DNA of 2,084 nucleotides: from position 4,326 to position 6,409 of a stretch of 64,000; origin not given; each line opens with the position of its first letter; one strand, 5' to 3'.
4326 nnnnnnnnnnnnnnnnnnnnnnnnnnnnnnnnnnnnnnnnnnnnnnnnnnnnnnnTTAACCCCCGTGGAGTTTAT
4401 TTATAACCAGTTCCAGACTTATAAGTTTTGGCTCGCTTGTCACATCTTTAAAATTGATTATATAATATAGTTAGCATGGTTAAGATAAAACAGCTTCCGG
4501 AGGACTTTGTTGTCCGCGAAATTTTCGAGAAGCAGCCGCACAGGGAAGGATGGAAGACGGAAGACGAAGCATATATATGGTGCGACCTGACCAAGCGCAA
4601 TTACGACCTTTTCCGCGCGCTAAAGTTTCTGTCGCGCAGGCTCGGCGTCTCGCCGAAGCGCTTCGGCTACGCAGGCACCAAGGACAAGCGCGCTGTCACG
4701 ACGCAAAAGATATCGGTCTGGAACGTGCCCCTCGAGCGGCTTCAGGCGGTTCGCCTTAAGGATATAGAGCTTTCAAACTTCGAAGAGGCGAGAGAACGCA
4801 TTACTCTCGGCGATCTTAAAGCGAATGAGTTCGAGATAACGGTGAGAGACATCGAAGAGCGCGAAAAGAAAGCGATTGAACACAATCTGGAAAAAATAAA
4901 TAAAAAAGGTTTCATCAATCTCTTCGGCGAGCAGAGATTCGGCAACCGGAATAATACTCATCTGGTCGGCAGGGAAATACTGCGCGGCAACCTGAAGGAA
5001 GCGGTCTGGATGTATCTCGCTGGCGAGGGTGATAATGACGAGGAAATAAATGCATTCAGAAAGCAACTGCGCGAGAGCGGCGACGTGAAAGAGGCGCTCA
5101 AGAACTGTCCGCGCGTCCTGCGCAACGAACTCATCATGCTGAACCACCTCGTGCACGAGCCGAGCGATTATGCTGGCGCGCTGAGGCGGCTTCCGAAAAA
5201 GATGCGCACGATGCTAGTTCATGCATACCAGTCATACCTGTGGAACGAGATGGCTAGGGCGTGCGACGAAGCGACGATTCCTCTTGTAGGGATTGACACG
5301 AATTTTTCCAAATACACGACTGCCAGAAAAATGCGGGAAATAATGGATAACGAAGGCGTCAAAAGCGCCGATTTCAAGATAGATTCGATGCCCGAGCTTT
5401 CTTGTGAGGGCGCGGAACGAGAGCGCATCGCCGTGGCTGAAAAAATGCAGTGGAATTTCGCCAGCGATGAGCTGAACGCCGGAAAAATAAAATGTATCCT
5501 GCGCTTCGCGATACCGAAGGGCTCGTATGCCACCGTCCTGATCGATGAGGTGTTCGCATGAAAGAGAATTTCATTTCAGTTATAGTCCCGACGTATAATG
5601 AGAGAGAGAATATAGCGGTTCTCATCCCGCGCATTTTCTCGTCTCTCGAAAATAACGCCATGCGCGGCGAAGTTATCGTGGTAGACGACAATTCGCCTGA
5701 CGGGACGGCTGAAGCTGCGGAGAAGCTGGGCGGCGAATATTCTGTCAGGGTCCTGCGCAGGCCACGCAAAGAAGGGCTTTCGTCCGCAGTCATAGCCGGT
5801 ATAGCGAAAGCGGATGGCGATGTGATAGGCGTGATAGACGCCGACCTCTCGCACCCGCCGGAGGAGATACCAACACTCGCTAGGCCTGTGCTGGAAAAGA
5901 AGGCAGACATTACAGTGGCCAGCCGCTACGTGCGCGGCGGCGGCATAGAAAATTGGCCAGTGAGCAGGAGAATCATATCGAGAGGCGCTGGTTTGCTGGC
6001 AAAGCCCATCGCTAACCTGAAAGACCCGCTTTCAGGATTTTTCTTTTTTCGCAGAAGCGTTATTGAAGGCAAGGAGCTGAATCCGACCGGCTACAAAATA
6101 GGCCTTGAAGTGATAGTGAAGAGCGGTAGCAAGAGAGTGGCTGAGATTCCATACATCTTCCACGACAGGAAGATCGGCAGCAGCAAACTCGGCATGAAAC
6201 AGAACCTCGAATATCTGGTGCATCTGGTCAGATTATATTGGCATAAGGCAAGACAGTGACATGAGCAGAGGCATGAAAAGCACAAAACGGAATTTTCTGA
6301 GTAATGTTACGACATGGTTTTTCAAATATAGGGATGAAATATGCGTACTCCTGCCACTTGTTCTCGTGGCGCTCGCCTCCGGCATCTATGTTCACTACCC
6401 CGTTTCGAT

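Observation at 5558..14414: Dol-P-sugar dependent GT-C glycosylation island directly adjacent to the S-layer gene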

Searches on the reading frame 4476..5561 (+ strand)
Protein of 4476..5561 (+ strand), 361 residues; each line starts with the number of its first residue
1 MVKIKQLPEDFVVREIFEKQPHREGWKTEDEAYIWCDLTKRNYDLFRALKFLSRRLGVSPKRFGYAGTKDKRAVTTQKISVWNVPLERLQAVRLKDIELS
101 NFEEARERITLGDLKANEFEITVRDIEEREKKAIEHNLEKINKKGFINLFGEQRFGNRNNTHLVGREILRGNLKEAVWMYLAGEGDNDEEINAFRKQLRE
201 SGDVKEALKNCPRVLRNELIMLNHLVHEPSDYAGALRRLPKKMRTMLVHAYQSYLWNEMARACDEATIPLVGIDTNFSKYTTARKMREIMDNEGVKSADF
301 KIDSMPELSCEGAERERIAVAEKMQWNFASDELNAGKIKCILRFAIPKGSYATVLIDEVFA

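Call 3: search_protein_families(library=pfam, proteins=[window:4476-5561:+], max_evalue=0.01)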
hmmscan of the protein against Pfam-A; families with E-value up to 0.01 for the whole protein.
window:4476-5561:+ (361 aa): 2 families
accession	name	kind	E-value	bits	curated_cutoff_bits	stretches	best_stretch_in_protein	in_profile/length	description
PF01142.23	TruD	-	1.6e-103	347.2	27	2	3-259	17-276/412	tRNA pseudouridine synthase D (TruD)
PF04413.22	Glycos_transf_N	-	0.0037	17.3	23.9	1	226-285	72-131/179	3-Deoxy-D-manno-octulosonic-acid transferase (kdotransferase)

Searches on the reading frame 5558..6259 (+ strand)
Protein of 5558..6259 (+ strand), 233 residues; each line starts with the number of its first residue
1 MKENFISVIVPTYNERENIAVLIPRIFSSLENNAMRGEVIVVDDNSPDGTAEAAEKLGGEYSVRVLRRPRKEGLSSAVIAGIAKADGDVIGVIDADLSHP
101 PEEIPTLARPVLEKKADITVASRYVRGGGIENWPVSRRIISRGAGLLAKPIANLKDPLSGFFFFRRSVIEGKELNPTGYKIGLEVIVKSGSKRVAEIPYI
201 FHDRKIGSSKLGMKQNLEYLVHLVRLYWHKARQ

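Call 3: search_protein_families(library=pfam, proteins=[window:5558-6259:+], max_evalue=0.01)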
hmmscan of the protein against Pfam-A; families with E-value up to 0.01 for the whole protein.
window:5558-6259:+ (233 aa): 2 families
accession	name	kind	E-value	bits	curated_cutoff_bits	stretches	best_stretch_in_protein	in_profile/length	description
PF00535.33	Glycos_transf_2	-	8.1e-35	120.7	23.3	1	7-169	1-164/168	Glycosyl transferase family 2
PF13641.12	Glyco_tranf_2_3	-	3.7e-10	40.6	27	1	6-119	3-119/230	Glycosyltransferase like family 2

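Call 5: search_protein_families(library=ncbifam, proteins=[window:5558-6259:+], max_evalue=0.01)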
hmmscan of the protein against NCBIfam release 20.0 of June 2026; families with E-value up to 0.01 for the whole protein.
window:5558-6259:+ (233 aa): 22 families
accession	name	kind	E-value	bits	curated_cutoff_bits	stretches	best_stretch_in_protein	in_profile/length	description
NF007986.1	PRK10714.1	equivalog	3.2e-19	69.1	529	1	6-223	8-222/316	undecaprenyl-phosphate 4-deoxy-4-formamido-L-arabinose transferase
TIGR04182.1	glyco_TIGR04182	equivalog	2.7e-17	63.1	325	1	6-208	2-197/293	S-layer glycoprotein N-glycosyltransferase AglJ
NF010496.0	PRK13915.1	equivalog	1e-16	60.9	262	1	3-182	30-219/307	glucosyl-3-phosphoglycerate synthase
NF047588.1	GlcsyltransPgfSStrep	equivalog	4.2e-15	55.8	500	1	6-222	3-216/308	glycosyltransferase PgfS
TIGR03965.1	mycofact_glyco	equivalog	5.7e-13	48.5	280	1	6-98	76-166/467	mycofactocin biosynthesis glycosyltransferase MftF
NF041875.1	EPS_EpsD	equivalog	1e-12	48.1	370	1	6-104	1-97/325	exopolysaccharide biosynthesis glycosyltransferase EpsD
TIGR04283.1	glyco_like_mftF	equivalog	2.8e-12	46.7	182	1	6-115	1-100/221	TIGR04283 family arsenosugar biosynthesis glycosyltransferase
NF058614.1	PPMAGASynPpgS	equivalog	1.6e-11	44.1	370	1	8-198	4-193/226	polyprenyl-phospho-N-acetylgalactosaminyl synthase PpgS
TIGR03937.1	PgaC_IcaA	equivalog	4.7e-11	42.3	422.3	1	4-96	45-135/407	poly-beta-1,6-N-acetyl-D-glucosamine synthase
NF038302.1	EPS_HpsE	equivalog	1e-10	41.1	300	1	6-97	3-97/307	hormogonium polysaccharide biosynthesis glycosyltransferase HpsE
NF007482.0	PRK10073.1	equivalog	2.5e-10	39.9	423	1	3-119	5-118/334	glycosyltransferase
NF041391.1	DPhHxTase_Halo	equivalog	4.2e-10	39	375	1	12-211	3-192/213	dolichyl-phosphate hexose transferase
TIGR03469.1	HpnB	hypoth_equivalog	1e-07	31.3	379.25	1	6-118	46-167/386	hopene-associated glycosyltransferase HpnB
TIGR04009.1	wcaE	equivalog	9.4e-07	28.3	369.2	1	5-117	2-112/248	colanic acid biosynthesis glycosyltransferase WcaE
NF047683.1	TeichurnBiosyTuaG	equivalog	4.5e-06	26.5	400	1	3-103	5-103/252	teichuronic acid biosynthesis protein TuaG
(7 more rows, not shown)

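Call 38: search_solved_structures(query=window:5558-6256:+, max_evalue=0.001, show_alignments=1)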
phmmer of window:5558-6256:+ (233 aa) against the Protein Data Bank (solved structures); distinct sequences matched with E-value up to 0.001: 29.
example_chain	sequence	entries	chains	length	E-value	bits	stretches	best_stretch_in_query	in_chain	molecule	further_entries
5mlz_A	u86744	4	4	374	1.4e-64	221.1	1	6-227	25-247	Dolichol monophosphate mannose synthase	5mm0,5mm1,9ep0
9bhc_C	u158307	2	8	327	2.1e-17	66.9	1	6-220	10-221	Undecaprenyl-phosphate 4-deoxy-4-formamido-L-arabinose transferase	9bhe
8vxh_A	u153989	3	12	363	2.8e-17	66.4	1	6-220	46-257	Undecaprenyl-phosphate 4-deoxy-4-formamido-L-arabinose transferase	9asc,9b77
9hwj_A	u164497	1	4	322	8.7e-17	64.8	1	6-221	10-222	Undecaprenyl-phosphate 4-deoxy-4-formamido-L-arabinose transferase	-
5eke_A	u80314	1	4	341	2.6e-10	43.6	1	6-133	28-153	Uncharacterized glycosyltransferase sll0501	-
5ekp_C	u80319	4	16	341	2.6e-10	43.6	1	6-133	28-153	Uncharacterized glycosyltransferase sll0501 | Glycosyltransferase sll0501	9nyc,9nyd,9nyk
9nye_A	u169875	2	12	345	2.7e-10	43.6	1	6-133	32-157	Glycosyltransferase sll0501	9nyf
9jma_A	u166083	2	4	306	3.6e-09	39.9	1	5-119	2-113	GalNAc(5)-diNAcBac-PP-undecaprenol beta-1,3-glucosyltransferase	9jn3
9omm_A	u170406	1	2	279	4.2e-07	33.2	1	5-105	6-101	Glycosyltransferase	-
9omh_A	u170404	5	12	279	4.3e-07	33.1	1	5-105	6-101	Glycosyltransferase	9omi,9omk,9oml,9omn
9omj_A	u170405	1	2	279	6.6e-07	32.5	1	6-105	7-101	Glycosyltransferase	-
2z87_A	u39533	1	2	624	5e-06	29.6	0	6-101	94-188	Chondroitin synthase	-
2z86_A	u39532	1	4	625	5e-06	29.6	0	6-101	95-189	Chondroitin synthase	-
4y6n_A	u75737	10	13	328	6.3e-06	29.3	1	5-150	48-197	Glucosyl-3-phosphoglycerate synthase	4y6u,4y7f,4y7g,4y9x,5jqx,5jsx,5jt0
3e25_A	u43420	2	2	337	6.6e-06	29.2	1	5-150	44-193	Putative uncharacterized protein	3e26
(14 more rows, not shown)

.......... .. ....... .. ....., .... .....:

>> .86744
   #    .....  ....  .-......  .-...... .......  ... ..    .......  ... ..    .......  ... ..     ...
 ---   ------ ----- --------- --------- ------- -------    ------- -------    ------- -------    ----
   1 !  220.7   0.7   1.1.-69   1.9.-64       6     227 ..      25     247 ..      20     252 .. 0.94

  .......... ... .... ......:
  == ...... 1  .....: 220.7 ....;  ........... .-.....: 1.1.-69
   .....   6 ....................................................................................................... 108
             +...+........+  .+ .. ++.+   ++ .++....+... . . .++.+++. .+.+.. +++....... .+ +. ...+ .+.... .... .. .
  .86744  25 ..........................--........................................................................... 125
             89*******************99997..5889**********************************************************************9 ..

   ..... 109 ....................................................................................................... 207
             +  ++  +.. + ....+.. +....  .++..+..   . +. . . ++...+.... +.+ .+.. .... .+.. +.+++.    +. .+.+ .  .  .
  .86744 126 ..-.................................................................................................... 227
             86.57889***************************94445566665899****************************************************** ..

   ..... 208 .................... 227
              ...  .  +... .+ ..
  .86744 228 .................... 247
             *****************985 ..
